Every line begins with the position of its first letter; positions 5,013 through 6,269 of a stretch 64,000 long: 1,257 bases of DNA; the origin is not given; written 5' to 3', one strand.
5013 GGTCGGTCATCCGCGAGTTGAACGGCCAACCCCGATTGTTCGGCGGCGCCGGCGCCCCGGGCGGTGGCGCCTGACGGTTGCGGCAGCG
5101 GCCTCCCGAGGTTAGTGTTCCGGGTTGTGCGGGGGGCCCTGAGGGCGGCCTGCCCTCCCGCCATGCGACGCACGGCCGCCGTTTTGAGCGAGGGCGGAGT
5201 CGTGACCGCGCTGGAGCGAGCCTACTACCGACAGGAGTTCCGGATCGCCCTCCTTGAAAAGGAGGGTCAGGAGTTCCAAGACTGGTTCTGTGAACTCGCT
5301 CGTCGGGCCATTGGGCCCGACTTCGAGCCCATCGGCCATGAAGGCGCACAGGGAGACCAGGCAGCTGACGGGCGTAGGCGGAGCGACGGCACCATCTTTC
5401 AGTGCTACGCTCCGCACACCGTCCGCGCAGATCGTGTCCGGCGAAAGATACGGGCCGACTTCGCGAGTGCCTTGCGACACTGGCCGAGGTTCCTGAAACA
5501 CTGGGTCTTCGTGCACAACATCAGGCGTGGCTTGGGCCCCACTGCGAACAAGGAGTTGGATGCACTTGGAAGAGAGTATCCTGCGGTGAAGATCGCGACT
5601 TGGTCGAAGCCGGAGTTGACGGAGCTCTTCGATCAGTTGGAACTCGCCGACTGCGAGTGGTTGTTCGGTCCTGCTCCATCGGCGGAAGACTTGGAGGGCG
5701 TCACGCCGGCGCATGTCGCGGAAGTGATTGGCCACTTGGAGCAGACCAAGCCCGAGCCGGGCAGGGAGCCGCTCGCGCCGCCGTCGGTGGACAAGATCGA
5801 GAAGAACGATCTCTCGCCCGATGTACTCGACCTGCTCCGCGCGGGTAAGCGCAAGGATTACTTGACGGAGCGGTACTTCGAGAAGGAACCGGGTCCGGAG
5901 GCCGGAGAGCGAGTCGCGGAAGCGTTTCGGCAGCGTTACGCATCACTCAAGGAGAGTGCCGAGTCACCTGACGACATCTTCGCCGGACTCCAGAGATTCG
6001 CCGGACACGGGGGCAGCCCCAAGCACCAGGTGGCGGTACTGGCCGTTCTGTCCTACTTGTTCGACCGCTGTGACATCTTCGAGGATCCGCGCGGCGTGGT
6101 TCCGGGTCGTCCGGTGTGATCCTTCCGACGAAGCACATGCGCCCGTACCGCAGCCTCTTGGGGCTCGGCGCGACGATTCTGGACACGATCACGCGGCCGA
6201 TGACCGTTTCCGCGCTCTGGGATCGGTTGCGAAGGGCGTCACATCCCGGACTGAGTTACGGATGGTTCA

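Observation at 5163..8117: Lamassu/ABC-3C-like three-gene cassette in a lower-GC islet between rnhB and the uracil-DNA glycosylase gene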

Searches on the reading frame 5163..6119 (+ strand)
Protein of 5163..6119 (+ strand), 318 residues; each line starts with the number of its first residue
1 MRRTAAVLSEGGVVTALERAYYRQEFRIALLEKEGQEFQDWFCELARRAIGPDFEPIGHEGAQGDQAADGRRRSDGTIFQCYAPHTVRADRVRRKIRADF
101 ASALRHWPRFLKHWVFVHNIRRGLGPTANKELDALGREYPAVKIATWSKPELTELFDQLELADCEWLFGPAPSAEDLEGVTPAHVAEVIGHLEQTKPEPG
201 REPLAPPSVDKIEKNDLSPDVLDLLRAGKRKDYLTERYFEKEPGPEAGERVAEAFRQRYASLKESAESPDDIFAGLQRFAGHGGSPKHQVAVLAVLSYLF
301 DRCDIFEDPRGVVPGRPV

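Call 3: search_protein_families(library=pfam, proteins=[window:5163-6119:+], max_evalue=1)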
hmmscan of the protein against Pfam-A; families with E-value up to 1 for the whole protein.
window:5163-6119:+ (318 aa): 2 families
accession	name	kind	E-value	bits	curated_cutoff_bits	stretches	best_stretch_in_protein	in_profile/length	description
PF20275.3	CTD10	-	2.9e-16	60.7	28.1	1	185-307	3-134/134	C-terminal domain 10 of the ABC-three component (ABC-3C) systems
PF23533.1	Microp_apicomplexa_19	-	0.14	13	27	1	215-244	10-39/95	Apicomplexa microprotein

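Call 4: search_protein_families(library=ncbifam, proteins=[window:5163-6119:+], max_evalue=1)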
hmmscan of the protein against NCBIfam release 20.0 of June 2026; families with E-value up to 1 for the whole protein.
window:5163-6119:+ (318 aa): 0 families

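Call 5: search_protein_families(library=padloc, proteins=[window:5163-6119:+], max_evalue=1)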
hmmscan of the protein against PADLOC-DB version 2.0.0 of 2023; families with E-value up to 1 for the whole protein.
window:5163-6119:+ (318 aa): 2 families
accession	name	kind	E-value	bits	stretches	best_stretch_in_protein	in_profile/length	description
PDLC04772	PDC-M68A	-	3.4e-19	67.8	1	180-307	119-251/253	-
PDLC04773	PDC-M68A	-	6.9e-13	47.1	1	205-309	86-196/200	-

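Call 7: find_homologous_proteins(query=window:5163-6119:+)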
Query window:5163-6119:+ (318 aa): 64 proteins with E <= 0.001 among 8000 candidates.
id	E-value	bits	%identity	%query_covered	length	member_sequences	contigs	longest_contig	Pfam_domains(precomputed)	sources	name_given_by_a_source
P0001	1.3e-204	697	95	100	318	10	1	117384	PF20275.4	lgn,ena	-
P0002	2.4e-169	581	84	94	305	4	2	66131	PF20275.4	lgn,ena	-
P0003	3.2e-105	370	57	95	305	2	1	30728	PF20275.4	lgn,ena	-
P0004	3.8e-104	366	59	92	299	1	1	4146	PF20275.4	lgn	-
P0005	5.3e-102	359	56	94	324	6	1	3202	PF20275.4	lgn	-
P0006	4.2e-101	356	55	94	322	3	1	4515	PF20275.4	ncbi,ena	-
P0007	1.7e-100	355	57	92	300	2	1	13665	PF20275.4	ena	-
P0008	4.0e-100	353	56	93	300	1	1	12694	PF20275.4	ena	-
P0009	1.7e-99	351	55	94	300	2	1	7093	PF20275.4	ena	-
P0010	3.9e-97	343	54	92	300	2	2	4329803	PF20275.4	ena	-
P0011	6.8e-97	343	54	93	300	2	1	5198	PF20275.4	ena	-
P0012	4.3e-95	337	53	93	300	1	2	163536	PF20275.4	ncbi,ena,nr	ncbi:MAG: hypothetical protein OXH05_12485 [Acidobacteria bacterium]|nr:hypothetical protein [Acidob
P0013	2.9e-93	331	54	92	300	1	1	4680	PF20275.4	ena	-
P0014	6.8e-93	330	52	92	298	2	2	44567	PF20275.4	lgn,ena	-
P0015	9.5e-92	326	52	93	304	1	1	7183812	PF20275.4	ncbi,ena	-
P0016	4.3e-91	324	51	92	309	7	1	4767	PF20275.4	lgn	-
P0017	5.9e-91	323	51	93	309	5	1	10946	PF20275.4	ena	-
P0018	8.4e-90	319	54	91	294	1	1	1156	PF20275.4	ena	-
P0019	2.0e-89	318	51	92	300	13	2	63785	PF20275.4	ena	-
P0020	2.0e-89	318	52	92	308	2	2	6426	PF20275.4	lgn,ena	-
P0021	6.3e-89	316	51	92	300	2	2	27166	PF20275.4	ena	-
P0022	2.0e-88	315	51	92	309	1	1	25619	PF20275.4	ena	-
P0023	2.6e-88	314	52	93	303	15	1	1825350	PF20275.4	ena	-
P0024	3.4e-88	314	51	92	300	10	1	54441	PF20275.4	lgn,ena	-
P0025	7.2e-88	313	51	92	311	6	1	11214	PF20275.4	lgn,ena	-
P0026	1.9e-87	312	51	92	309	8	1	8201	PF20275.4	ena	-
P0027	5.7e-86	307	51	92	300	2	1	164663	PF20275.4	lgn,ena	-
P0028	1.5e-85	305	50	93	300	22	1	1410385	PF20275.4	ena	-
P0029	6.5e-85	303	50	92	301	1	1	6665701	PF20275.4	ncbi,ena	-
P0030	9.4e-85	303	49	91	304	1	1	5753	PF20275.4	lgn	-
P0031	4.2e-83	297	49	92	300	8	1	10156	PF20275.4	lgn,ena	-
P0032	5.1e-83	297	50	92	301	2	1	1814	PF20275.4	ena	-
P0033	3.6e-82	294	49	92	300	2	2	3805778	PF20275.4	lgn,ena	-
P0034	5.5e-82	294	49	91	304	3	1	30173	PF20275.4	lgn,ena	-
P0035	8.9e-82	293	49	92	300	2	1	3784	PF20275.4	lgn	-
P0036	4.7e-79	284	47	92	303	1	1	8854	PF20275.4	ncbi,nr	ncbi:MAG: hypothetical protein HQL69_20785 [Magnetococcales bacterium]|nr:hypothetical protein [Magn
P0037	1.8e-78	282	48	92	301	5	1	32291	PF20275.4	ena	-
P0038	6.9e-78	280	49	91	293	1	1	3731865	PF20275.4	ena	-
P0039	1.0e-76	276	45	92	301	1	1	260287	PF20275.4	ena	-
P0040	1.8e-76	276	47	92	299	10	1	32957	PF20275.4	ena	-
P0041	4.1e-76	274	51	81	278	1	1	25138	PF20275.4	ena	-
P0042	5.9e-74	267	46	92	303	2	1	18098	PF20275.4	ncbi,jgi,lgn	-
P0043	9.5e-71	257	44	92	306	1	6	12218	PF20275.4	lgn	-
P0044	7.5e-69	251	46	92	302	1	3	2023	PF20275.4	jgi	jgi:hypothetical protein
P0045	1.2e-64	237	43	92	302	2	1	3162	PF20275.4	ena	-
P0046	5.4e-63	231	42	94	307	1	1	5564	PF20275.4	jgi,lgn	-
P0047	7.5e-63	231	44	92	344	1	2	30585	PF20275.4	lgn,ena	-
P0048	3.8e-61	225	42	92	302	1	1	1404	PF20275.4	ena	-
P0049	3.1e-59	219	42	92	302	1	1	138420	PF20275.4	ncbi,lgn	-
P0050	5.2e-59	218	41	93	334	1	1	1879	PF20275.4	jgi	jgi:hypothetical protein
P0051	1.7e-58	217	41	92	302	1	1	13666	PF20275.4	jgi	jgi:hypothetical protein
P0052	7.5e-58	214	40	95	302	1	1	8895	PF20275.4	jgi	jgi:hypothetical protein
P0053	4.3e-56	209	59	36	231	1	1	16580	PF20275.4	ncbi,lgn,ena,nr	ncbi:MAG: hypothetical protein OXI96_04010 [Acidimicrobiaceae bacterium]|nr:hypothetical protein [Ac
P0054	1.6e-54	203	38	97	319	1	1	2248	PF20275.4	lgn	-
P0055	1.8e-54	203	39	97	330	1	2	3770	PF20275.4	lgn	-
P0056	3.2e-53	199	41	87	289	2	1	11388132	PF20275.4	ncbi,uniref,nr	ncbi:ABC-three component system protein [Chondromyces crocatus]|uniref:ABC-three component system pr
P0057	1.9e-52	197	37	93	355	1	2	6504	PF20275.4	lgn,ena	-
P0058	6.2e-52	195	37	91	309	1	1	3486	PF20275.4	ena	-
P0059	3.0e-51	193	39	92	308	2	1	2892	PF20275.4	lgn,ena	-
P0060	2.4e-49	186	36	93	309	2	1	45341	PF20275.4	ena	-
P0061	1.0e-47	181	36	95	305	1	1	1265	PF20275.4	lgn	-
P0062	1.1e-47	181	34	93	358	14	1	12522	PF20275.4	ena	-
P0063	3.5e-41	160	36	81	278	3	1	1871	PF20275.4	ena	-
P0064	3.2e-30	124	52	26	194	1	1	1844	PF20275.4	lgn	-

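Call 19: predict_structure(alignment_id=A2)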
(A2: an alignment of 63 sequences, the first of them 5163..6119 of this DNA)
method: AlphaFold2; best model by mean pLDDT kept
length: 318 residues; sequences in the alignment: 63
mean_pLDDT: 85.7   pTM: 0.83
mean pLDDT of the five models: 85.7, 84.9, 84.1, 83.5, 83.6
residues with pLDDT >= 90: 204; 70-90: 61; 50-70: 22; < 50: 31
segments of 3 or more residues with pLDDT < 50: 1-9, 201-210, 307-317
pLDDT, mean of each block of 10 residues (from residue 1): 42 78 96 95 98 89 81 98 94 97 96 98 94 98 98 97 96 94 95 72 42 73 92 94 79 87 83 91 93 93 59 43
secondary structure, 60 per line:
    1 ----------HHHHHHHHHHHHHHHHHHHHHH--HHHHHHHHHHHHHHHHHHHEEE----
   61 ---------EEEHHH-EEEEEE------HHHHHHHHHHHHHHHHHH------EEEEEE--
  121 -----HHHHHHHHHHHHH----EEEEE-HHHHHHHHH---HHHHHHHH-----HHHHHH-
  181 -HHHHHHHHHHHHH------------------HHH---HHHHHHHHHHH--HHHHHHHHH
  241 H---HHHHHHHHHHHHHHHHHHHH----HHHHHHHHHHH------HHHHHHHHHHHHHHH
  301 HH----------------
elements in order: H11-32 H35-53 E54-56 E70-72 E77-82 H89-106 E113-118 H126-138 E143-147 H149-157 H161-168 H174-179 H182-194 H219-229 H232-241 H245-264 H269-279 H286-302

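Call 24: fold_search(model_id=the predicted structure, library=pdb)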
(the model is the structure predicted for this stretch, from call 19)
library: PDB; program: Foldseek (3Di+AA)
matches with E <= 10: 865; with E <= 0.001: 0
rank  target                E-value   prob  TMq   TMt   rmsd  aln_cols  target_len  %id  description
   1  7z6h_E                8.4e-02  0.33  0.19  0.19  14.8       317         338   10  Structure of DNA-bound human RAD17-RFC clamp loader and 9-1-1 checkpoint clamp (released 2022-05-04)
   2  1wtd_A                1.0e-01  0.91  0.26  0.31  12.3       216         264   10  Crystal structure of type II restrcition endonuclease, EcoO109I DNA-free form (released 2004-12-14)
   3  5c2k                  1.1e-01  0.28  0.19  0.17  20.6       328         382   11  Crystal structure of the fusion protein linked by RhoA and the GAP domain of MgcRacGAP (released 2016-06-22)
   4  8zwo_E                1.5e-01  0.25  0.20  0.19  14.3       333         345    9  Structure of CTF18-PCNA with ATP (released 2025-06-18)
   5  6vvo_E                1.6e-01  0.15  0.16  0.15  16.7       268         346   14  Structure of the human clamp loader (Replication Factor C, RFC) bound to the sliding clamp (Proliferating Cell Nuclear (released 2020-02-26)
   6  7tfj_E                1.7e-01  0.30  0.21  0.20  15.4       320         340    9  Atomic model of S. cerevisiae clamp-clamp loader complex PCNA-RFC bound to DNA with a closed clamp ring (released 2022-11-16)
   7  7e8r                  1.9e-01  0.84  0.24  0.23   8.0       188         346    8  EcoT38I restriction endonuclease (released 2022-03-02)
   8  8umt_E                2.1e-01  0.23  0.23  0.21  17.1       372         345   13  Atomic model of the human CTF18-RFC-PCNA binary complex in the three-subunit binding state (state 2) (released 2024-05-08)
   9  9peo_C                2.6e-01  0.23  0.20  0.20  16.3       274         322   11  Structure of the S. cerevisiae clamp loader Replication Factor C (RFC) with mixed nucleotide occupancy (released 2025-11-12)
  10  7ste_C                3.3e-01  0.25  0.23  0.23  16.0       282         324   12  Rad24-RFC ADP state (released 2022-04-06)
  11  1wtd_B                3.4e-01  0.87  0.22  0.26   5.6       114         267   14  Crystal structure of type II restrcition endonuclease, EcoO109I DNA-free form (released 2004-12-14)
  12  1j24                  3.6e-01  0.84  0.19  0.38   5.4        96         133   14  Crystal structure of archaeal XPF/Mus81 homolog, Hef from Pyrococcus furiosus, nuclease domain, Ca cocrystal (released 2003-04-22)
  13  1jr3_E                3.6e-01  0.23  0.21  0.20  14.8       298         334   12  Crystal Structure of the Processivity Clamp Loader Gamma Complex of E. coli DNA Polymerase III (released 2001-09-26)
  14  8q3k_E                3.8e-01  0.51  0.20  0.30  14.8       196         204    8  The open state of the ASFV apo-RNA polymerase (released 2024-02-14)
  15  2y41_A                3.8e-01  0.16  0.20  0.19  19.2       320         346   13  Structure of Isopropylmalate dehydrogenase from Thermus thermophilus - complex with IPM and MN (released 2011-01-19)
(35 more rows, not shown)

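Call 25: search_solved_structures(query=A2, max_evalue=10, show_alignments=2)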
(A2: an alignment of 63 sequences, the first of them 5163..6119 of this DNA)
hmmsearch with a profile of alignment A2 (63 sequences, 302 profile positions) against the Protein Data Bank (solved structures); distinct sequences matched with E-value up to 10: 1.
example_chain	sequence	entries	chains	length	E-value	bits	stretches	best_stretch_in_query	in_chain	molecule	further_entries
3eqn_A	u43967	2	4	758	0.77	12.1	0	38-70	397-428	Glucan 1,3-beta-glucosidase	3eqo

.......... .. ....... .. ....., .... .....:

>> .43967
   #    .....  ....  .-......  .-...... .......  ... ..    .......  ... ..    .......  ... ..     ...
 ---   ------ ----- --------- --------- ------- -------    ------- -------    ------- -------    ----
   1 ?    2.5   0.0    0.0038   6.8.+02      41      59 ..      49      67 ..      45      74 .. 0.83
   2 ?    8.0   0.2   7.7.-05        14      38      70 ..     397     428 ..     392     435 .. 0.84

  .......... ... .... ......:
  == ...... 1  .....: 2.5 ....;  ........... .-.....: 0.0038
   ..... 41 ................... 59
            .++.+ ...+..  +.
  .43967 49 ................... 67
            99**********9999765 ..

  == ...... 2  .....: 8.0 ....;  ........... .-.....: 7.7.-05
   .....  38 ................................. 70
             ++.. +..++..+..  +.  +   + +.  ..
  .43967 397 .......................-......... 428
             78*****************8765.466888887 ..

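Call 26: search_protein_families(library=pfam, alignment_id=A2, max_evalue=10)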
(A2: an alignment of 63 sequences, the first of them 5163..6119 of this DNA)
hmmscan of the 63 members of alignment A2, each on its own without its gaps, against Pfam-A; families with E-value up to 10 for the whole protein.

A. member 1, window:5163-6119:+ (318 aa): 2 families
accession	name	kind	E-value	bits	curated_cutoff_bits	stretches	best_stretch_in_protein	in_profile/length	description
PF20275.3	CTD10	-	2.9e-16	60.7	28.1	1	185-307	3-134/134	C-terminal domain 10 of the ABC-three component (ABC-3C) systems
PF23533.1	Microp_apicomplexa_19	-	0.14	13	27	1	215-244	10-39/95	Apicomplexa microprotein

B. families by the number of members that match (of 63 scanned): 23 families
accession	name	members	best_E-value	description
PF20275.3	CTD10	63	4.2e-20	C-terminal domain 10 of the ABC-three component (ABC-3C) systems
PF20277.3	CTD11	19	0.00067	C-terminal domain 11 of the ABC-three component (ABC-3C) systems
PF06267.17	DUF1028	2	0.015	Family of unknown function (DUF1028)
PF13565.12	HTH_32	2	0.063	Homeodomain-like domain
PF23533.1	Microp_apicomplexa_19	2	0.092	Apicomplexa microprotein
PF12091.13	DUF3567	2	0.25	Protein of unknown function (DUF3567)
PF04042.21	DNA_pol_E_B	1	0.029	DNA polymerase alpha/epsilon subunit B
PF09995.15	MPAB_Lcp_cat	1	0.046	ER-bound oxygenase mpaB/B'/Rubber oxygenase, catalytic domain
PF07398.16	MDMPI_C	1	0.063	MDMPI C-terminal domain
PF20432.4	Xre-like-HTH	1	0.068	Antitoxin Xre-like helix-turn-helix domain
PF10012.15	DUF2255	1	0.12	Uncharacterized protein conserved in bacteria (DUF2255)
PF13344.12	Hydrolase_6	1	0.12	Haloacid dehalogenase-like hydrolase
PF09654.15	DUF2396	1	0.14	Protein of unknown function (DUF2396)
PF12030.13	DUF3517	1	0.15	Domain of unknown function (DUF3517)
PF06723.19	MreB_Mbl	1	0.18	MreB/Mbl protein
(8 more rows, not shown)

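Call 34: search_protein_families(library=phrogs, proteins=[window:5163-6119:+], max_evalue=0.1)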
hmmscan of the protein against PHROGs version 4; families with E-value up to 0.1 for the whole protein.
window:5163-6119:+ (318 aa): 0 families

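Call 44: find_encoding_contigs(protein=P0002, flank=8000, max_places=3)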
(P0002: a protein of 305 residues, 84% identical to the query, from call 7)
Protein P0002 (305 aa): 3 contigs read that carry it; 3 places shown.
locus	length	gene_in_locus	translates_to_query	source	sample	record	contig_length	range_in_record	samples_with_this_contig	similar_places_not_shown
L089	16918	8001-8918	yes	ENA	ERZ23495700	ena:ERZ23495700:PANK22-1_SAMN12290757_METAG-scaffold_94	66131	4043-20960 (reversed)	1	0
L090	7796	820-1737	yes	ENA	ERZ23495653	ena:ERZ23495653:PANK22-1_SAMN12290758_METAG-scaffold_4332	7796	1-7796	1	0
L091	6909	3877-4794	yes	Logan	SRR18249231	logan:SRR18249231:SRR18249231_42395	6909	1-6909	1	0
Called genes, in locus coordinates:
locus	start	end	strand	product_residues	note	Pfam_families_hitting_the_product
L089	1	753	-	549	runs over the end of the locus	PF01839:FG-GAP (faint), PF13517:FG-GAP_3, PF07593:UnbV_ASPIC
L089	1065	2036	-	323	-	-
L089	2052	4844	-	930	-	PF22113:Mtrc-MtrF_II-IV_dom (faint), PF13435:Cytochrome_C554 (faint), PF12895:ANAPC3 (weak), PF13432:TPR_16 (weak), PF23914:TPR_CcmH_CycH (weak), PF14559:TPR_19, PF13424:TPR_12 (weak), PF13432:TPR_16, +10 more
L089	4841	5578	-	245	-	PF09335:VTT_dom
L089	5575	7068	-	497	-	PF01134:GIDA (faint), PF03486:HI0933_like (faint), PF07992:Pyr_redox_2, PF13738:Pyr_redox_3 (weak), PF00070:Pyr_redox, PF02852:Pyr_redox_dim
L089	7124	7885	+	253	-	PF01351:RNase_HII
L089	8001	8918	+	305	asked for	PF20275:CTD10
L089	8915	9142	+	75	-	PF20293:MC6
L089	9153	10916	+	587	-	PF20275:CTD10, PF10088:DUF2326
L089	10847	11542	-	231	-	PF03167:UDG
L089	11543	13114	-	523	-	PF01642:MM_CoA_mutase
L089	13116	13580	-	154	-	-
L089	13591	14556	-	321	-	PF05721:PhyH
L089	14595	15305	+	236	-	PF11159:DUF2939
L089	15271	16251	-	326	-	PF00294:PfkB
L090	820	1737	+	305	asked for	PF20275:CTD10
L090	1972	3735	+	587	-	PF20275:CTD10, PF10088:DUF2326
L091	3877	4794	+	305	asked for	PF20275:CTD10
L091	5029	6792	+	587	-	PF20275:CTD10, PF10088:DUF2326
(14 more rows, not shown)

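Call 45: find_encoding_contigs(protein=P0003, flank=8000, max_places=3)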
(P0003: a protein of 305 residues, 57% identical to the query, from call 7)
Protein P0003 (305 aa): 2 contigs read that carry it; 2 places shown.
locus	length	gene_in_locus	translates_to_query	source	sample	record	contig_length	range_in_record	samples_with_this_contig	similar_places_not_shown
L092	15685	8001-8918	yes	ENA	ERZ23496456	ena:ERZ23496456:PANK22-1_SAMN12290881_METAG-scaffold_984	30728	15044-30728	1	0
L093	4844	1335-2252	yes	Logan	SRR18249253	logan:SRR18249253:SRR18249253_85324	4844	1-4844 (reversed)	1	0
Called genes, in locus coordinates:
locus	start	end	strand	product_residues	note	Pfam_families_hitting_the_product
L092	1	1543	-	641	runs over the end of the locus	PF01555:N6_N4_Mtase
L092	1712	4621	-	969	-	PF22113:Mtrc-MtrF_II-IV_dom (faint), PF13435:Cytochrome_C554 (faint), PF13428:TPR_14 (faint), PF07719:TPR_2 (faint), PF13424:TPR_12 (faint), PF00515:TPR_1 (faint), PF14559:TPR_19, PF13432:TPR_16, +4 more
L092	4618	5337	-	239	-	PF09335:VTT_dom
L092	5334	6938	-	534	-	PF01134:GIDA (faint), PF07992:Pyr_redox_2, PF00070:Pyr_redox, PF02852:Pyr_redox_dim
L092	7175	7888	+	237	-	PF01351:RNase_HII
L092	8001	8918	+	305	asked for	PF20275:CTD10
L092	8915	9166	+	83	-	PF20293:MC6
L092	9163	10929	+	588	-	PF20275:CTD10, PF10088:DUF2326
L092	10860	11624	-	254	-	PF03167:UDG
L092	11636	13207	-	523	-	PF01642:MM_CoA_mutase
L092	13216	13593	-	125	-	-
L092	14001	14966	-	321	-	PF05721:PhyH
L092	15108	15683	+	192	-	?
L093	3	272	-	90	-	?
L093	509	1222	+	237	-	PF01351:RNase_HII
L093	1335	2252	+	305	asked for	PF20275:CTD10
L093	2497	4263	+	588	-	PF20275:CTD10, PF10088:DUF2326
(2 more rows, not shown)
